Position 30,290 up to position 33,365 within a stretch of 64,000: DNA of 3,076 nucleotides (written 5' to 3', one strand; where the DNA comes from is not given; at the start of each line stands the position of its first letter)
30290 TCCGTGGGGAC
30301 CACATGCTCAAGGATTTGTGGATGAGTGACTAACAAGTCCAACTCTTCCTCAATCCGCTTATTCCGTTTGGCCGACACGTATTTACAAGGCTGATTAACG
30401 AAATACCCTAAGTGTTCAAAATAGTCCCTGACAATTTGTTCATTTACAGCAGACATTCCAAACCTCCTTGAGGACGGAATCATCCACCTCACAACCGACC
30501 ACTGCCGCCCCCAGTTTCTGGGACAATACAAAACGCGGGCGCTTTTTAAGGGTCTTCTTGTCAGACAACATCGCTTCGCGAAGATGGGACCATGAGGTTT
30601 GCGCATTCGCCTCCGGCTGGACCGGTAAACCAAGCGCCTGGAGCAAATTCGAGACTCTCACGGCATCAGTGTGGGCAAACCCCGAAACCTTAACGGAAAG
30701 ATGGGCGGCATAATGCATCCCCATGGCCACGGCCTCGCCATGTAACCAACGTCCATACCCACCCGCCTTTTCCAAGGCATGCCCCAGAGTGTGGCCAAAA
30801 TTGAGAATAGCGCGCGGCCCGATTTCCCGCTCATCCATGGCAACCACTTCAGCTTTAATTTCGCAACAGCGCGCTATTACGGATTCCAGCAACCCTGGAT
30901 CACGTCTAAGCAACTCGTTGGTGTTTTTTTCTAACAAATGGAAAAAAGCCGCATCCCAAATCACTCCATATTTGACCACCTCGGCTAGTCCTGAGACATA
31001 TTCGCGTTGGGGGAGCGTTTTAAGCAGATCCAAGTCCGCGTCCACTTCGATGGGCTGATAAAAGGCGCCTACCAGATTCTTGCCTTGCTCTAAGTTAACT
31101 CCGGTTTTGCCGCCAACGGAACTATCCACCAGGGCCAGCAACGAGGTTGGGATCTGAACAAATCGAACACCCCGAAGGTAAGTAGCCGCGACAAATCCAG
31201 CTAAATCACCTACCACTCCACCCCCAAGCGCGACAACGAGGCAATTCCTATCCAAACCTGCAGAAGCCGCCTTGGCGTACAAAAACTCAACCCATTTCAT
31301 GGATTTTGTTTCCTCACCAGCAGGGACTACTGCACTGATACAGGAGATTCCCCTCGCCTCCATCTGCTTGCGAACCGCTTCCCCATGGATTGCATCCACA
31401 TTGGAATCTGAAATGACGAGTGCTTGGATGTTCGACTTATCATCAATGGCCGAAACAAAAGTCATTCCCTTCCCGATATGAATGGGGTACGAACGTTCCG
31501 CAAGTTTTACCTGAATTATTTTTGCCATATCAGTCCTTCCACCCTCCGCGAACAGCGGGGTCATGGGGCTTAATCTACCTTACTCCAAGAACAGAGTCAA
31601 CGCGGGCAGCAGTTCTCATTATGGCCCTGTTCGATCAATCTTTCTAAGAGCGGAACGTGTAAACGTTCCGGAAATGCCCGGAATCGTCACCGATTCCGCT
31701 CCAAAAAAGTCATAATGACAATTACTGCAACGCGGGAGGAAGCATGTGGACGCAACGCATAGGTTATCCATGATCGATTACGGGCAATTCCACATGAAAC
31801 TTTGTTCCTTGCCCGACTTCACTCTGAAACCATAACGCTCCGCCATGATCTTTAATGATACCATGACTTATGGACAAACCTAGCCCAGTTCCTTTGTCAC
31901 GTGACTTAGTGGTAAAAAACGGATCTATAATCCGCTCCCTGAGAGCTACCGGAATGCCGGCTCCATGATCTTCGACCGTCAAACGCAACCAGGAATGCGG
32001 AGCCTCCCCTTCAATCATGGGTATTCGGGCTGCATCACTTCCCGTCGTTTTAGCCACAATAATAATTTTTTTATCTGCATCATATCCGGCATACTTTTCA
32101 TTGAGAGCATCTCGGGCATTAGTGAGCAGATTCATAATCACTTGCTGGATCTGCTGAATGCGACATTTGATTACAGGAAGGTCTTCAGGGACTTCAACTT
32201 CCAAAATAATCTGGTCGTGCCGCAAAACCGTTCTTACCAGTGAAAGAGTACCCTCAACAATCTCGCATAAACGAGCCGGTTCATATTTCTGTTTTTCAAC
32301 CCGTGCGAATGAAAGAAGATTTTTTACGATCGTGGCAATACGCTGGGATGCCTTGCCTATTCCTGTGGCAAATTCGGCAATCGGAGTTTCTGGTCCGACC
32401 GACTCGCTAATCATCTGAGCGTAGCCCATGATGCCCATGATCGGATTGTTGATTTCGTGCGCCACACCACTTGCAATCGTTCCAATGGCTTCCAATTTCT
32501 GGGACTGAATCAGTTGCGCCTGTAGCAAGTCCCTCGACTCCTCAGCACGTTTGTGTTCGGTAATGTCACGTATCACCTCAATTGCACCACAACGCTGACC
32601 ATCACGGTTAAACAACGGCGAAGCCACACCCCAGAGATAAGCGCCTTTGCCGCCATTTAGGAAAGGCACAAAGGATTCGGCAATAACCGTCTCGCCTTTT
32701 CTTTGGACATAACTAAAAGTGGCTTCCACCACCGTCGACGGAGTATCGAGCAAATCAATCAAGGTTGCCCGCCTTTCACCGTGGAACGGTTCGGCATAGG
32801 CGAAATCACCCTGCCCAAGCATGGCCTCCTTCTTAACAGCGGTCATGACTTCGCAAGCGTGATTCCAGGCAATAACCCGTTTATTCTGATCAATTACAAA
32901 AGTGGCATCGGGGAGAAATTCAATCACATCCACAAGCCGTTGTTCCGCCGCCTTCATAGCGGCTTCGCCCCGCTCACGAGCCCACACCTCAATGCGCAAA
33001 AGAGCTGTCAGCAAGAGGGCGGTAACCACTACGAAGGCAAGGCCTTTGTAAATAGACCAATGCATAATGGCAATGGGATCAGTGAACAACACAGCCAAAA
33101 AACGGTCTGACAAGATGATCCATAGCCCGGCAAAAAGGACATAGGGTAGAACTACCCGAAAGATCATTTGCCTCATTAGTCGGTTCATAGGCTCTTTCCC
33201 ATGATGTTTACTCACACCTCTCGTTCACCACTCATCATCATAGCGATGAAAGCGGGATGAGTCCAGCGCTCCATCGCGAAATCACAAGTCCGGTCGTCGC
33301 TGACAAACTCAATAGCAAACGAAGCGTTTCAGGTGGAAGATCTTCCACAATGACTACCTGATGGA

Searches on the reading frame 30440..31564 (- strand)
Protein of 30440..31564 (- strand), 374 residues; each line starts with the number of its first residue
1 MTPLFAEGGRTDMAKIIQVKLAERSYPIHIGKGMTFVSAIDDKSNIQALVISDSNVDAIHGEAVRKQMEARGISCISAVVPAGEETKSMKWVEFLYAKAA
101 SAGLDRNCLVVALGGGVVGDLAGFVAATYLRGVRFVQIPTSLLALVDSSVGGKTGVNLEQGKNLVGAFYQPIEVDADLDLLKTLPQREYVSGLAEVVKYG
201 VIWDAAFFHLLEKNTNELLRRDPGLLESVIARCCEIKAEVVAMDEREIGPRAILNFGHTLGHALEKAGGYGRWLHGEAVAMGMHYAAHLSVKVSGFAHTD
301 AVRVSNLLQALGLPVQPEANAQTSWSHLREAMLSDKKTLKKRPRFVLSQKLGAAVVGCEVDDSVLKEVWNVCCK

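Call 50: search_protein_families(library=pfam, proteins=[window:30440-31564:-], max_evalue=0.0001)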
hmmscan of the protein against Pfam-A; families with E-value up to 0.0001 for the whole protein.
window:30440-31564:- (374 aa): 3 families
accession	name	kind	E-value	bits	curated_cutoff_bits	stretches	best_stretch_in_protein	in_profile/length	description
PF24621.2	DHQS_C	-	2.4e-49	167.4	27.6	1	192-338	1-144/144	3-dehydroquinate synthase C-terminal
PF01761.26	DHQ_synthase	-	6.8e-46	155.1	24.2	1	79-190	3-114/115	3-dehydroquinate synthase N-terminal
PF13685.12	Fe-ADH_2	-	2.1e-09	38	28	1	45-142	19-108/149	Iron-containing alcohol dehydrogenase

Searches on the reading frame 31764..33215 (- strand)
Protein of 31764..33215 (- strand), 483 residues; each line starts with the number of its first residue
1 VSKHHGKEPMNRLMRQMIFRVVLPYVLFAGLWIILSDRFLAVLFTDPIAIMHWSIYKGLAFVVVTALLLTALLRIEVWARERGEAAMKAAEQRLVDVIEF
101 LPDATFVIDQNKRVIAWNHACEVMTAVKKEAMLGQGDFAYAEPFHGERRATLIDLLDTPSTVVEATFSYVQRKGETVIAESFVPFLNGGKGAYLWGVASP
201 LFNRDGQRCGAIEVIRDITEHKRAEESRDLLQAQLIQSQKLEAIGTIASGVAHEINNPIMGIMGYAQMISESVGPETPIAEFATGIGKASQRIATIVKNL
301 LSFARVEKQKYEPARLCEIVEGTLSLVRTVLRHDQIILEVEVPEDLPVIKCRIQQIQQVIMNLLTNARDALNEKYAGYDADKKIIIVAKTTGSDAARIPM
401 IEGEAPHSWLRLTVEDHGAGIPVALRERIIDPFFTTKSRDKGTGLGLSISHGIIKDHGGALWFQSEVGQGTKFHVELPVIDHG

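Call 50: search_protein_families(library=pfam, proteins=[window:31764-33215:-], max_evalue=0.0001)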
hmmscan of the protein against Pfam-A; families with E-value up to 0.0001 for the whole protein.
window:31764-33215:- (483 aa): 5 families
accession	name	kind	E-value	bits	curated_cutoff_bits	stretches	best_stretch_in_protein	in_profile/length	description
PF02518.31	HATPase_c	-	4.6e-23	82.2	26.4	1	354-479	4-109/111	Histidine kinase-, DNA gyrase B-, and HSP90-like ATPase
PF00512.31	HisKA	-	2.9e-13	50.1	26.9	1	246-308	4-65/66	His Kinase A (phospho-acceptor) domain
PF08448.16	PAS_4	-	4.6e-09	36.9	23.1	1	101-223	4-110/110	PAS fold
PF13426.13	PAS_9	-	8.8e-08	32.8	27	1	102-220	1-103/103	PAS domain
PF00989.32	PAS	-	1.6e-05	25.3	22.6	1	93-135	2-44/113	PAS fold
